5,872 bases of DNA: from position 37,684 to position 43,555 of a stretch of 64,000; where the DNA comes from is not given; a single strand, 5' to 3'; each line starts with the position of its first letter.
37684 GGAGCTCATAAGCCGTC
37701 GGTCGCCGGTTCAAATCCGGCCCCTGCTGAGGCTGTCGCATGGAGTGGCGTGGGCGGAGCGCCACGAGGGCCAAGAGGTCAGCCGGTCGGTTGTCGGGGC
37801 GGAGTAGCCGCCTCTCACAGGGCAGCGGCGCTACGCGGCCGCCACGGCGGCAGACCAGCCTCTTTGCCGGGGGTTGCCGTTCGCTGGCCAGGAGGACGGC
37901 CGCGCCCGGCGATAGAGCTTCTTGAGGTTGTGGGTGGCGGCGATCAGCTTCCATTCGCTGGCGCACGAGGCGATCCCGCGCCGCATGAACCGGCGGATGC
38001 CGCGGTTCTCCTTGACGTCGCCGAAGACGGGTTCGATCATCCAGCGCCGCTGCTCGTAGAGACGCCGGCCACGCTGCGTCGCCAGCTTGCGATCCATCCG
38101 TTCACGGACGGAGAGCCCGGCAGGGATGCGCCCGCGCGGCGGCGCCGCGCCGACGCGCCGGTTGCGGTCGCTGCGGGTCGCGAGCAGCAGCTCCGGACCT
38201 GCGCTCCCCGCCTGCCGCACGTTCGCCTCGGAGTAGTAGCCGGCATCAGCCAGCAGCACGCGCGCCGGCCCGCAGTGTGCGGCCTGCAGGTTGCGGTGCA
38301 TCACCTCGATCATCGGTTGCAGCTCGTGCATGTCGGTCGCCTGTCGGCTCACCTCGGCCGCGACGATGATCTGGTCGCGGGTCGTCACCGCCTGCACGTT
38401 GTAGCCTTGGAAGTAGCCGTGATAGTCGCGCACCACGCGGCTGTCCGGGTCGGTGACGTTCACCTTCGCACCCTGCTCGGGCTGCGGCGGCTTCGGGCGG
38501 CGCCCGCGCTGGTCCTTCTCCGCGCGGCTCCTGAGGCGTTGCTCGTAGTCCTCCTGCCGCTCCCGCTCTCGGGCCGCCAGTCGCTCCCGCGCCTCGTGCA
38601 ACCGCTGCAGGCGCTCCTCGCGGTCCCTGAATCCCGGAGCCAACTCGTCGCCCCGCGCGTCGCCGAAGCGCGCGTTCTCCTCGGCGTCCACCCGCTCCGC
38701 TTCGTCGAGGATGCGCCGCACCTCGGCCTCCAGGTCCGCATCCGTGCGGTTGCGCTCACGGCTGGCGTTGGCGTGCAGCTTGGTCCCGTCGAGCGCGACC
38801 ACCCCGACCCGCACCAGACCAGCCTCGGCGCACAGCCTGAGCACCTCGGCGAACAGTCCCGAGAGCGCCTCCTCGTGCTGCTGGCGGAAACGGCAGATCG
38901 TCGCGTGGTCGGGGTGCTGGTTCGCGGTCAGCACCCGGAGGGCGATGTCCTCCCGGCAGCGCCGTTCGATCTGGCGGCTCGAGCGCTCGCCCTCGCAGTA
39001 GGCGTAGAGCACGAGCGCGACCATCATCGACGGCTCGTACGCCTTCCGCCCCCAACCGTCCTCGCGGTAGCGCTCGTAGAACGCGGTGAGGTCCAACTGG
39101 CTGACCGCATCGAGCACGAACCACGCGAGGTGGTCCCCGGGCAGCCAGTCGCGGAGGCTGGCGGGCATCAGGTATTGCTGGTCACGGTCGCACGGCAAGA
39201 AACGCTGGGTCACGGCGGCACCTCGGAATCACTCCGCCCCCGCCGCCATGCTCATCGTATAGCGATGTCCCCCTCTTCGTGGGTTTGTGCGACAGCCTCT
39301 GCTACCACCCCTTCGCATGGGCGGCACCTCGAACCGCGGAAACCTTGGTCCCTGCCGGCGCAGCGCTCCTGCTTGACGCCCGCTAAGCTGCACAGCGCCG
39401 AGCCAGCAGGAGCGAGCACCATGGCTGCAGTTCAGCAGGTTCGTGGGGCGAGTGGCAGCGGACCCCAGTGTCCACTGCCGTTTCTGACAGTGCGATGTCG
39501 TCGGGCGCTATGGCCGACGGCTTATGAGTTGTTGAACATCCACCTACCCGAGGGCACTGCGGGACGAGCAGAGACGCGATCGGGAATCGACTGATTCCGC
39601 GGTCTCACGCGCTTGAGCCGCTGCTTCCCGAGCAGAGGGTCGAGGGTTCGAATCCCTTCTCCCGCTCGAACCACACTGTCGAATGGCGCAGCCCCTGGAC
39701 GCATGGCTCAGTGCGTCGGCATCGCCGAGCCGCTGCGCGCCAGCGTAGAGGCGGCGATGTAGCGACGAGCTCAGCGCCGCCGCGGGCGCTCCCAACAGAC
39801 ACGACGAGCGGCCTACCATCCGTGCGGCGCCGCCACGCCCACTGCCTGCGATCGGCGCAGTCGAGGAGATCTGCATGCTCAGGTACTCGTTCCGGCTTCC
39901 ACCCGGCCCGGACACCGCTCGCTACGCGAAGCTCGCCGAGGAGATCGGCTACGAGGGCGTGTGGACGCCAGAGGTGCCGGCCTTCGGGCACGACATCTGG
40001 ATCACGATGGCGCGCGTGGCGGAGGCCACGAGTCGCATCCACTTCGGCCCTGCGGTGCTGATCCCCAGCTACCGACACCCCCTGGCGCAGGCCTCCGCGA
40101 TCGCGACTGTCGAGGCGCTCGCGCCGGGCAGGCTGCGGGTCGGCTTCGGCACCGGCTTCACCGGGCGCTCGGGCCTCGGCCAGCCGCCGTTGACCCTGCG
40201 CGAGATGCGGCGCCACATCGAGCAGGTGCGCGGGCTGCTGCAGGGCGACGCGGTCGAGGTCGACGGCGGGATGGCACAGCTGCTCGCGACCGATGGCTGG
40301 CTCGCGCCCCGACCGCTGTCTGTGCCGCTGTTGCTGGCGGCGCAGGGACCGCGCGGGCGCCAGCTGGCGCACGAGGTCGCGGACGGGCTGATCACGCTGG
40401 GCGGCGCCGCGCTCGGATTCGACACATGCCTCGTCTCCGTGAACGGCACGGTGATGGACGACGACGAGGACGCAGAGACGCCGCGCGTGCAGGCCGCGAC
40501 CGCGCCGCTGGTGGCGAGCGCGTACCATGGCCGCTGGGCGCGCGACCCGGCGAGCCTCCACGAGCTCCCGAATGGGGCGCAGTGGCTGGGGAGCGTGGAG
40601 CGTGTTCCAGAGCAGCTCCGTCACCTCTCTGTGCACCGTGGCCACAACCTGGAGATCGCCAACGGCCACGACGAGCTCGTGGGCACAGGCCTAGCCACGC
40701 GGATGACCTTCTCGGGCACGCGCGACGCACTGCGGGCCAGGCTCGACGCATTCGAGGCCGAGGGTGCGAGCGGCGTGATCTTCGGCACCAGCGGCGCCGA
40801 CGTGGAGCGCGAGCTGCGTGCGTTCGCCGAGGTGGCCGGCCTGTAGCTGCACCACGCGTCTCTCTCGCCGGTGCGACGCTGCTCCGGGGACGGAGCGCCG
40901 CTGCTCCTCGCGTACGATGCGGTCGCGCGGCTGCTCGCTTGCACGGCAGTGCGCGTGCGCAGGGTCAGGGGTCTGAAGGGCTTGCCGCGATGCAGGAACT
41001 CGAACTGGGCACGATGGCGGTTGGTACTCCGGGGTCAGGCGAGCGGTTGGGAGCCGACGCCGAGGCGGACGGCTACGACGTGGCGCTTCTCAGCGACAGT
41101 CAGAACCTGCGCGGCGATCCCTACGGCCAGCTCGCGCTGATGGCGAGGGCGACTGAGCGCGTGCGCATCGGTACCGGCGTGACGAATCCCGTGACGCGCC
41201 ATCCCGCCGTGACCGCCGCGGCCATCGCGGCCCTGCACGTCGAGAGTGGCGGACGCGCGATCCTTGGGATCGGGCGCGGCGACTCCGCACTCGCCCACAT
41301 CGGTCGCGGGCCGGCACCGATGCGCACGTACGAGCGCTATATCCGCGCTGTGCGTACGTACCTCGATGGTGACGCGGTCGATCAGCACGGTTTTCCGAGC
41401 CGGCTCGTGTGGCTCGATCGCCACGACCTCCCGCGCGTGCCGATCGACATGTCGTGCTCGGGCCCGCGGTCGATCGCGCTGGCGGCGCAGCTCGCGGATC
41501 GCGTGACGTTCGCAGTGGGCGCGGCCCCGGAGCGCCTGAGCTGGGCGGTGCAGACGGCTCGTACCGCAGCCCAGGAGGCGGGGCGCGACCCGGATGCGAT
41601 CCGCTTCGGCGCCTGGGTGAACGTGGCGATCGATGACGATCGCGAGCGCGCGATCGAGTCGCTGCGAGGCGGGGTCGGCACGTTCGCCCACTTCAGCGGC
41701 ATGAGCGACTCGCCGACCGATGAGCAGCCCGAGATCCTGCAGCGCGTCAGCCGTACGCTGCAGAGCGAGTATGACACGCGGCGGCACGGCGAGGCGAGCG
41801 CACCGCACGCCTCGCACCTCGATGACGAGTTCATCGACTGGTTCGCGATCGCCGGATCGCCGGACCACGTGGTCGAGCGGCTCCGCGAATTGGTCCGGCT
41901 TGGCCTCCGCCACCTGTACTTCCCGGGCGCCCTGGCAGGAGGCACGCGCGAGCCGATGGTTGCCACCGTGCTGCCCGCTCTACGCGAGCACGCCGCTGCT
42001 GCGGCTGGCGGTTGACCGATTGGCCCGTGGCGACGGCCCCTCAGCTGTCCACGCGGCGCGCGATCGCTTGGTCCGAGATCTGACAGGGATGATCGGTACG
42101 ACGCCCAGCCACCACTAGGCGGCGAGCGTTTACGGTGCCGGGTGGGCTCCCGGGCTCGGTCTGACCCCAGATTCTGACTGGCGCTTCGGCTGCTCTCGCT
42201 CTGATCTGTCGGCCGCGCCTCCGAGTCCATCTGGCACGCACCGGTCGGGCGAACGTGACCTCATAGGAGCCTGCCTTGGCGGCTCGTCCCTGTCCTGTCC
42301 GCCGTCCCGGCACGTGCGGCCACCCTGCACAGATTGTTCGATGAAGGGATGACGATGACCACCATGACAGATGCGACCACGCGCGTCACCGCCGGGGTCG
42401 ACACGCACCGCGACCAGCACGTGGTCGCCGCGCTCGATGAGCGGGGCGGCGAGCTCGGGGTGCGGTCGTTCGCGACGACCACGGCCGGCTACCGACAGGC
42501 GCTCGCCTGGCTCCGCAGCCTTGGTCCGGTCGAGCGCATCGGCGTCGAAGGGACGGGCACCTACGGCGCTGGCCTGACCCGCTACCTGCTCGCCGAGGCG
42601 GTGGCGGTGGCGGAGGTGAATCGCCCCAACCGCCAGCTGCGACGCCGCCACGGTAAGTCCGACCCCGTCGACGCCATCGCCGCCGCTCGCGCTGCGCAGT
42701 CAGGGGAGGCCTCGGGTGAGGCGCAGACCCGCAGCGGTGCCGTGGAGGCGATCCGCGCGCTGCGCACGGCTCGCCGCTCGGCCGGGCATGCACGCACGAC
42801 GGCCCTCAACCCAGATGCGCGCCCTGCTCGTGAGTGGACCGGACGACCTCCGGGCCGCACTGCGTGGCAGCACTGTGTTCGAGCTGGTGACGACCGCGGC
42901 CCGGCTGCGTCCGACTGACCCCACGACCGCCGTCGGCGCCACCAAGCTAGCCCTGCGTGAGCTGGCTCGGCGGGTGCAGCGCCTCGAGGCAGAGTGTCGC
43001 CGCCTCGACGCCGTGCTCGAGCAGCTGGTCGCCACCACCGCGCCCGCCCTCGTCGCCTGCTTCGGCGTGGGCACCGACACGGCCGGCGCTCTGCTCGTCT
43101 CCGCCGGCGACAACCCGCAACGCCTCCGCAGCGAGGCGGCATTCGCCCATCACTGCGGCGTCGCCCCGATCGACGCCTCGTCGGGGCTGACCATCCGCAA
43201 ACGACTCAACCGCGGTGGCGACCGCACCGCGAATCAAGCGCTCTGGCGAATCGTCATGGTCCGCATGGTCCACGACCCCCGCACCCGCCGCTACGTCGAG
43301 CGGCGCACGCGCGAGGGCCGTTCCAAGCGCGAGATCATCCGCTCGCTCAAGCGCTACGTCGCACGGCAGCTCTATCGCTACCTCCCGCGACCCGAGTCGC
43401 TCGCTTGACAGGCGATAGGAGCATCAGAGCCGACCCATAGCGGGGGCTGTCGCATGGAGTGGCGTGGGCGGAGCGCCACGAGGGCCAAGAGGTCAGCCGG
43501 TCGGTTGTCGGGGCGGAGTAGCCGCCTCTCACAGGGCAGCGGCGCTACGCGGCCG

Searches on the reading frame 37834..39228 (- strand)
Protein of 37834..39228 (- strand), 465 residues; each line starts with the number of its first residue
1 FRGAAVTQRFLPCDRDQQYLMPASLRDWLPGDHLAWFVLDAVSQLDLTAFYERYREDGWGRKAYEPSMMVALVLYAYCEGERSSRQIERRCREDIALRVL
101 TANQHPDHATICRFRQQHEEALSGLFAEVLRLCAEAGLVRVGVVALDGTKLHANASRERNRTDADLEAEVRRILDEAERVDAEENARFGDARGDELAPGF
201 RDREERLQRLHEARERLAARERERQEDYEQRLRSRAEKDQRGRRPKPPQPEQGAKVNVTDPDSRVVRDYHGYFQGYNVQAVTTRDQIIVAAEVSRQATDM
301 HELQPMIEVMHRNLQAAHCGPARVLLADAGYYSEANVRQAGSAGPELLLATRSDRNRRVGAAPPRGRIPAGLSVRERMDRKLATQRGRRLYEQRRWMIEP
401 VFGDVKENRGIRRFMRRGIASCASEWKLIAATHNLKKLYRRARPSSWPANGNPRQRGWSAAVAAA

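Call 31: search_protein_families(library=pfam, proteins=[window:37834-39228:-], max_evalue=0.00001)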
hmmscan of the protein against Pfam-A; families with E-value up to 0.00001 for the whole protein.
window:37834-39228:- (465 aa): 3 families
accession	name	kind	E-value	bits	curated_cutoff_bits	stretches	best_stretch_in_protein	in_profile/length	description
PF05598.16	DUF772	-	4.1e-19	68.8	23.1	1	60-129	1-74/74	Transposase domain (DUF772)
PF13751.12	DDE_Tnp_1_6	-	4.4e-14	53.3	25.1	1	374-438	60-124/125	Transposase DDE domain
PF01609.27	DDE_Tnp_1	-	5.9e-10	39.7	23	1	272-435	32-200/200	Transposase DDE domain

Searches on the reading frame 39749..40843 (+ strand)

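Call 31: search_protein_families(library=pfam, proteins=[window:39749-40843:+], max_evalue=0.00001)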
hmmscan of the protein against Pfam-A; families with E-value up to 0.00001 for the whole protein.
window:39749-40843:+ (365 aa): 1 family
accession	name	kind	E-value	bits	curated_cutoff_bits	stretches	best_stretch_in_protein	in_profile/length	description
PF00296.26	Bac_luciferase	-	1.1e-30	107.6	27.9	1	55-222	24-197/314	Luciferase-like monooxygenase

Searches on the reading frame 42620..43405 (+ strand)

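Call 31: search_protein_families(library=pfam, proteins=[window:42620-43405:+], max_evalue=0.00001)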
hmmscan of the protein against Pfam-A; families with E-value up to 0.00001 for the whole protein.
window:42620-43405:+ (262 aa): 1 family
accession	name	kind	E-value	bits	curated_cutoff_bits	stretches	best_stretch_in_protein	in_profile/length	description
PF02371.22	Transposase_20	-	1.6e-15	57.6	21.3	1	147-226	7-86/87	Transposase IS116/IS110/IS902 family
